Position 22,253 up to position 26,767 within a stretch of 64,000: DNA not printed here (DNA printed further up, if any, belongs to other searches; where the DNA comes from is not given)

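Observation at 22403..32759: Rnf complex apparently co-transcribed with a membrane GHL/DUF4015-like protein and a 1404-aa double HgdC-type activase fusion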

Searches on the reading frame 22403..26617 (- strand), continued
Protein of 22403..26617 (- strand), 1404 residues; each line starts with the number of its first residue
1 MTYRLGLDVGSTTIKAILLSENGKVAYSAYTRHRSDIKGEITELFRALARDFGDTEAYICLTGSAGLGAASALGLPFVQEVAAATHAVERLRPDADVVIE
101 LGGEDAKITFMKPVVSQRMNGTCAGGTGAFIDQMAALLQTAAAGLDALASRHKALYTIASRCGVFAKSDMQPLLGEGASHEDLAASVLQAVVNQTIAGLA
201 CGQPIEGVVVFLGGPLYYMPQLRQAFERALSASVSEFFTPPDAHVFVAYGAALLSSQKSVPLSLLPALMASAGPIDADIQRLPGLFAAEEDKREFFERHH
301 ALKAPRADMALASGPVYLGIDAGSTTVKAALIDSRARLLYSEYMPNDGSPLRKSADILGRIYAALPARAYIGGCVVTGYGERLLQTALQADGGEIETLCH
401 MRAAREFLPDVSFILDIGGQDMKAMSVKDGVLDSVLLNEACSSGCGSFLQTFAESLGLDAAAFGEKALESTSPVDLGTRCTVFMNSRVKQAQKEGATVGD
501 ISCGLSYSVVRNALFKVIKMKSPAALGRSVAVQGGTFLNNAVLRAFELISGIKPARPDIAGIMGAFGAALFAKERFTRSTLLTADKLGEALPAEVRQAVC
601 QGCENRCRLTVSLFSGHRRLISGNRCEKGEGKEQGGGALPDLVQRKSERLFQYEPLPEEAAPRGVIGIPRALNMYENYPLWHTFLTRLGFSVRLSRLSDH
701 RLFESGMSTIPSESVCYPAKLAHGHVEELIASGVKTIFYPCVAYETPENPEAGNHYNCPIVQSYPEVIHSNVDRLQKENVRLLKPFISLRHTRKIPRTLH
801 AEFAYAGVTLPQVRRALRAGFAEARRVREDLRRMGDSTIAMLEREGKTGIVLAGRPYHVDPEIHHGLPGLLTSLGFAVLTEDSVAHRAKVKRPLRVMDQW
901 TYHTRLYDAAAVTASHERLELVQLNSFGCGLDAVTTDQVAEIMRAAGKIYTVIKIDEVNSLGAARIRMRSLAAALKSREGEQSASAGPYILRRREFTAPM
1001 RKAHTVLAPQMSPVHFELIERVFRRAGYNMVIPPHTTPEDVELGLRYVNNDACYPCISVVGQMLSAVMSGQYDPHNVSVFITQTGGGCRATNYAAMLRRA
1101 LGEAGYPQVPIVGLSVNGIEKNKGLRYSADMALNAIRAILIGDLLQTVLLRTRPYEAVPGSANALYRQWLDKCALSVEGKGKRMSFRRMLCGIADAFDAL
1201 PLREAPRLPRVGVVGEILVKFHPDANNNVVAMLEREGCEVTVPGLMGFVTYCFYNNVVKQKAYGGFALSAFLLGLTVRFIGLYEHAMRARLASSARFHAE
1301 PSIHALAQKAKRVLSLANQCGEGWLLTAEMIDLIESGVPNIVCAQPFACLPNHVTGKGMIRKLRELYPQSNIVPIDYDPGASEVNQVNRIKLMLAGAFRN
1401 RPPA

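Call 30: find_related_loci(query=A2, collection=metagenome_contigs, flank=10000)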
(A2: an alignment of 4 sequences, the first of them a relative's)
Query A2 (358 aa) in metagenome_contigs; peptide patterns used: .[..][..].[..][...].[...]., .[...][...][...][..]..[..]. (x = any residue, [..] = any of these).
600 stretches matched a pattern (row limit reached: there are more); 4 encode a relative of the query (tblastn E <= 1e-3); 4 distinct loci.
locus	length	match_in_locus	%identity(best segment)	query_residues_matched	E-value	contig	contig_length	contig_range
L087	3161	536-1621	32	1-351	6e-44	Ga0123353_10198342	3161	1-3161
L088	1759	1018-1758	35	1-232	8e-28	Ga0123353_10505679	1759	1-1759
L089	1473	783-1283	27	1-171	3e-9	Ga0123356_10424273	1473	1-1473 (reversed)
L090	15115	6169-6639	29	1-165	3e-7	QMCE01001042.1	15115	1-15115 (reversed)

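Call 32: find_encoding_contigs(protein=P0009, flank=10000, max_places=1)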
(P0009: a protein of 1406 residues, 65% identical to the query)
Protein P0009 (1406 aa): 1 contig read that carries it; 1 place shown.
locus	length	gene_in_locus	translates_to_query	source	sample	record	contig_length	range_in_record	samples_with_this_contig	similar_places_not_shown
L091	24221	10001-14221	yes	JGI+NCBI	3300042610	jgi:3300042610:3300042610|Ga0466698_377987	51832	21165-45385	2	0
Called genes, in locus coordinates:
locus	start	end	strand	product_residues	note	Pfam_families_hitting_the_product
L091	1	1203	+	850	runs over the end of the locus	PF00521:DNA_topoisoIV, PF03989:DNA_gyraseA_C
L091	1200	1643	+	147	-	PF00075:RNase_H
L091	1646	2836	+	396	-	PF00266:Aminotran_5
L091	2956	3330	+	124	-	PF01592:NifU_N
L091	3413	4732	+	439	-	PF13375:RnfC_N, PF01512:Complex1_51K, PF10531:SLBB, PF00037:Fer4 (weak), PF12838:Fer4_7, PF13183:Fer4_8 (weak), PF13187:Fer4_9, PF13237:Fer4_10, +4 more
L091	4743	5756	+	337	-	PF03116:NQR2_RnfD_RnfE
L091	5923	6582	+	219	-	PF04205:FMN_bind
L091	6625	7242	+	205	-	PF02508:Rnf-Nqr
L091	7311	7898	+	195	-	PF02508:Rnf-Nqr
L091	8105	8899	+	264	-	PF04060:FeS, PF12838:Fer4_7 (weak), PF13187:Fer4_9 (weak), PF14697:Fer4_21 (weak), PF00037:Fer4 (weak), PF12838:Fer4_7 (weak), PF13187:Fer4_9 (weak), PF00037:Fer4 (weak), +4 more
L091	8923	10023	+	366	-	PF13200:DUF4015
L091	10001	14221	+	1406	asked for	PF01869:BcrAD_BadFG, PF09989:DUF2229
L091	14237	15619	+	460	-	PF03572:Peptidase_S41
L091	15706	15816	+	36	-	-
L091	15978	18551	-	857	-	PF01326:PPDK_N, PF00391:PEP-utilizers, PF02896:PEP-utilizers_C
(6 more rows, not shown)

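Call 33: find_encoding_contigs(protein=P0011, flank=10000, max_places=1)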
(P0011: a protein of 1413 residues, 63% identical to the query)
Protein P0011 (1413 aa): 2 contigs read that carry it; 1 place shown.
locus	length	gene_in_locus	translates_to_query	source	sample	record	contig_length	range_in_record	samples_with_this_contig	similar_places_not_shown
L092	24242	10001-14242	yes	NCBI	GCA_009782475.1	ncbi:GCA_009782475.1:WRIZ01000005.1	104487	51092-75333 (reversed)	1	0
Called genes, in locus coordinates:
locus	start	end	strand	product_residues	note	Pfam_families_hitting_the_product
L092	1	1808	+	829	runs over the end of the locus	PF00521:DNA_topoisoIV, PF03989:DNA_gyraseA_C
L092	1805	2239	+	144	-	PF00075:RNase_H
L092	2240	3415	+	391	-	PF00266:Aminotran_5, PF01212:Beta_elim_lyase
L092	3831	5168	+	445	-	PF13375:RnfC_N, PF01512:Complex1_51K, PF10531:SLBB, PF13534:Fer4_17 (faint), PF12838:Fer4_7, PF13183:Fer4_8 (weak), PF13187:Fer4_9, PF13237:Fer4_10, +4 more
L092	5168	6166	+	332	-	PF03116:NQR2_RnfD_RnfE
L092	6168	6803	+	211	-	-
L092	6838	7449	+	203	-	PF02508:Rnf-Nqr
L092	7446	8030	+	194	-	PF02508:Rnf-Nqr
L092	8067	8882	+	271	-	PF04060:FeS, PF12797:Fer4_2 (faint), PF12837:Fer4_6 (faint), PF13237:Fer4_10 (faint), PF00037:Fer4 (weak), PF12838:Fer4_7 (weak), PF13187:Fer4_9 (weak), PF00037:Fer4 (weak), +1 more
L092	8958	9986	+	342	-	PF13200:DUF4015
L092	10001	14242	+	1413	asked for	PF01869:BcrAD_BadFG, PF09989:DUF2229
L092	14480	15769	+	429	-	-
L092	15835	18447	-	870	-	PF01326:PPDK_N, PF00391:PEP-utilizers, PF02896:PEP-utilizers_C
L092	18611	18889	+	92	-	PF04221:RelB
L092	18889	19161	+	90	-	PF15738:YafQ_toxin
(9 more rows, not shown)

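Call 34: find_encoding_contigs(protein=P0014, flank=10000, max_places=1)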
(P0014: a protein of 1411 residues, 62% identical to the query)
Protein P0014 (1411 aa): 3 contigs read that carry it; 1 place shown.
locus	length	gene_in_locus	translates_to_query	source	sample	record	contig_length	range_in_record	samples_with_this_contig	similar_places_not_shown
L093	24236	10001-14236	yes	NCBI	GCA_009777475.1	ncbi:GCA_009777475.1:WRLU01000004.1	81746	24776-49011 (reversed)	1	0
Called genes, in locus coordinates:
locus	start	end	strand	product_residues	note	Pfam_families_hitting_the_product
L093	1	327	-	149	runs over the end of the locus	PF01029:NusB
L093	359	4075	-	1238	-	PF18072:FGAR-AT_linker (weak), PF02769:AIRS_C, PF13507:GATase_5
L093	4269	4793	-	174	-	-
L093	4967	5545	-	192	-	PF12685:SpoIIIAH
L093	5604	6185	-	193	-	-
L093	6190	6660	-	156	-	-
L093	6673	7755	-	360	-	PF09546:Spore_III_AE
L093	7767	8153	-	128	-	PF06686:SpoIIIAC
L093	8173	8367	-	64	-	PF06686:SpoIIIAC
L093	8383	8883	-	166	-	PF09548:Spore_III_AB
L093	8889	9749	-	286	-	PF19568:Spore_III_AA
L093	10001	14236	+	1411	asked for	PF01869:BcrAD_BadFG, PF09989:DUF2229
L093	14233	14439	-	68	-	-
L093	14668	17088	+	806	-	PF01590:GAF (weak), PF00512:HisKA, PF02518:HATPase_c, PF00072:Response_reg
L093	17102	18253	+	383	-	PF13407:Peripla_BP_4, PF00532:Peripla_BP_1 (faint), PF13377:Peripla_BP_3 (weak)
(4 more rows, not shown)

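Call 35: find_encoding_contigs(protein=P0016, flank=10000, max_places=1)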
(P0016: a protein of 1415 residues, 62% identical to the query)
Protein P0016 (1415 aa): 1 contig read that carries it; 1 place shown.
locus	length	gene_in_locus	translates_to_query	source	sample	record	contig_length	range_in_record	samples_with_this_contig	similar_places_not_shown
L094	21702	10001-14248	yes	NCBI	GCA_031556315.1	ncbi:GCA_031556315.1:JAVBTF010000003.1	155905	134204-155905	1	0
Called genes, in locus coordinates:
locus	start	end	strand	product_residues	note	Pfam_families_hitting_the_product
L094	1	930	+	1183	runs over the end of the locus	PF04997:RNA_pol_Rpb1_1, PF00623:RNA_pol_Rpb1_2, PF04983:RNA_pol_Rpb1_3, PF05000:RNA_pol_Rpb1_4, PF04998:RNA_pol_Rpb1_5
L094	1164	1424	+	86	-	PF01248:Ribosomal_L7Ae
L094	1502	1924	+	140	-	PF00164:Ribosom_S12_S23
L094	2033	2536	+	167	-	PF00177:Ribosomal_S7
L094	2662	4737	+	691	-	PF00009:GTP_EFTU, PF03144:GTP_EFTU_D2, PF22042:EF-G_D2, PF14492:EFG_III, PF16658:RF3_C (weak), PF03764:EFG_IV, PF00679:EFG_C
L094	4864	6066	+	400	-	PF00009:GTP_EFTU, PF03144:GTP_EFTU_D2, PF03143:GTP_EFTU_D3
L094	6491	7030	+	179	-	PF07155:ECF-ribofla_trS (weak), PF12822:ECF_trnsprt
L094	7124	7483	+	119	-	-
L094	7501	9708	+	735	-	PF23139:OB_YrrC, PF14520:HHH_5 (faint), PF14490:HHH_RecD2, PF13245:AAA_19, PF13401:AAA_22 (weak), PF13604:AAA_30, PF18335:SH3_13, PF13538:UvrD_C_2, +2 more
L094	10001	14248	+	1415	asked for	PF01869:BcrAD_BadFG, PF09989:DUF2229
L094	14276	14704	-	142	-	PF00571:CBS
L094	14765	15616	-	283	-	PF08331:QueG_DUF1730 (weak), PF13237:Fer4_10 (faint), PF00037:Fer4 (faint), PF12838:Fer4_7 (weak), PF13484:Fer4_16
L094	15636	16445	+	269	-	PF00892:EamA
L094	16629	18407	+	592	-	PF12229:PG_binding_4, PF04294:VanW, PF07501:G5 (weak)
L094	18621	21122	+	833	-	PF00343:Phosphorylase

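Call 64: search_protein_families(library=pfam, proteins=[window:22403-26617:-], max_evalue=10)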
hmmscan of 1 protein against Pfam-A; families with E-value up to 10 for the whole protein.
window:22403-26617:- (1404 aa): 8 families
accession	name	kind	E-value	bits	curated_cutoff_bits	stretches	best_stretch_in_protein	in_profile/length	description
PF09989.15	DUF2229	-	2.3e-85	286.1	29.4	2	666-884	2-218/218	CoA enzyme activase uncharacterised domain (DUF2229)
PF01869.26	BcrAD_BadFG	-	1.2e-52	179.5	31.5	2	318-572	1-271/271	BadF/BadG/BcrA/BcrD ATPase family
PF01548.23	DEDD_Tnp_IS110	-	6.4e-07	29.7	29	2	5-74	1-67/155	Transposase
PF00370.27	FGGY_N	-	4.3e-06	27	28.8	2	3-38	1-36/245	FGGY family of carbohydrate kinases, N-terminal domain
PF00480.26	ROK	-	0.0047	16.9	22.9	2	317-346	1-30/294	ROK family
PF02694.21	UPF0060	-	0.13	12.9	24.9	1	509-566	39-95/107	Uncharacterised BCR, YnfA/UPF0060 family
PF06050.19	HGD-D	-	0.17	11.9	28.4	1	1067-1114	274-319/342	2-hydroxyglutaryl-CoA dehydratase, D-component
PF06200.19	tify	-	0.28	11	27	1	932-947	19-34/34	tify domain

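Call 68: search_protein_families(library=pfam, alignment_id=A5, max_evalue=0.00001)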
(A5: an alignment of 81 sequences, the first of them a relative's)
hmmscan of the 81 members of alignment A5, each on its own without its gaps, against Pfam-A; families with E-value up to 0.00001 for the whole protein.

A. member 1, L002:8768-9820:- (351 aa): 1 family
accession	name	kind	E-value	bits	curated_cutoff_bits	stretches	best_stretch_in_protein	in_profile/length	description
PF00215.30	OMPdecase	-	6.5e-22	79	27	1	102-319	17-211/221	Orotidine 5'-phosphate decarboxylase / HUMPS family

B. families by the number of members that match (of 81 scanned): 95 families (the first 25 are shown)
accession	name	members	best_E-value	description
PF01841.26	Transglut_core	6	4.1e-24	Transglutaminase-like superfamily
PF04473.18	DUF553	6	1.4e-11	Transglutaminase-like domain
PF01544.23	CorA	5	2.4e-57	CorA-like Mg2+ transporter protein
PF00440.29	TetR_N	5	2.5e-15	Bacterial regulatory proteins, tetR family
PF00152.25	tRNA-synt_2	3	1.9e-127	tRNA synthetases class II (D, K and N)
PF02938.19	GAD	3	5.1e-28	GAD domain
PF01336.31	tRNA_anti-codon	3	5e-19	OB-fold nucleic acid binding domain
PF00814.31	TsaD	2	6.9e-100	tRNA N6-adenosine threonylcarbamoyltransferase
PF13649.12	Methyltransf_25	2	6.5e-16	Methyltransferase domain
PF08241.18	Methyltransf_11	2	9.6e-12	Methyltransferase domain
PF13847.12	Methyltransf_31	2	1.1e-10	Methyltransferase domain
PF00155.27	Aminotran_1_2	2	1.4e-09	Aminotransferase class I and II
PF12897.13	Asp_aminotransf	1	3.4e-166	Aspartate amino-transferase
PF02127.20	Peptidase_M18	1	6.5e-143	Aminopeptidase I zinc metalloprotease (M18)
PF05833.16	NFACT_N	1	2.2e-109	NFACT N-terminal and middle domains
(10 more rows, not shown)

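Call 70: search_protein_families(library=pfam, alignment_id=A6, max_evalue=0.00001)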
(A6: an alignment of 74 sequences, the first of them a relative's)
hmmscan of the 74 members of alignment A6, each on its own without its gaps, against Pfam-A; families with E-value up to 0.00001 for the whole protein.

A. member 1, L002:14795-15925:- (377 aa): 4 families
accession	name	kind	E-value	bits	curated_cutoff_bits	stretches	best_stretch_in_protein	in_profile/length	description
PF13484.11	Fer4_16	-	2.2e-11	44.8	30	1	254-322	2-66/66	4Fe-4S double cluster binding domain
PF12838.12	Fer4_7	-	6.1e-07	30.2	27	1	254-321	2-50/52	4Fe-4S dicluster domain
PF13237.11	Fer4_10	-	1.3e-06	28.7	25.5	0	250-286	5-44/53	4Fe-4S dicluster domain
PF00037.32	Fer4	-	5.9e-06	26.3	21.1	0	252-269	6-23/24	4Fe-4S binding domain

B. families by the number of members that match (of 74 scanned): 117 families (the first 25 are shown)
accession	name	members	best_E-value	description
PF00133.28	tRNA-synt_1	4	6.3e-155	tRNA synthetases class I (I, L, M and V)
PF08264.19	Anticodon_1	4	7.7e-47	Anticodon-binding domain of tRNA ligase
PF09334.17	tRNA-synt_1g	4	5.3e-28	tRNA synthetases class I (M)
PF10458.14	Val_tRNA-synt_C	4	7.4e-17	Valyl tRNA synthetase tRNA binding arm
PF13603.12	tRNA-synt_1_2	4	1.1e-13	Leucyl-tRNA synthetase, editing domain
PF07454.18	SpoIIP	3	6.2e-68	Stage II sporulation protein P (SpoIIP)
PF00005.33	ABC_tran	3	2.4e-33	ABC transporter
PF12838.12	Fer4_7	3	1e-13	4Fe-4S dicluster domain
PF00037.32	Fer4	3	1.4e-13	4Fe-4S binding domain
PF13484.11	Fer4_16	3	2.2e-11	4Fe-4S double cluster binding domain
PF00977.27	His_biosynth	2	4e-84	Histidine biosynthesis protein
PF01554.23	MatE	2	5.7e-63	MatE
PF13531.11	SBP_bac_11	2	1e-58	Bacterial extracellular solute-binding protein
PF02739.22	5_3_exonuc_N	2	8.7e-53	5'-3' exonuclease, N-terminal resolvase-like domain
PF00294.29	PfkB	2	1.7e-47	pfkB family carbohydrate kinase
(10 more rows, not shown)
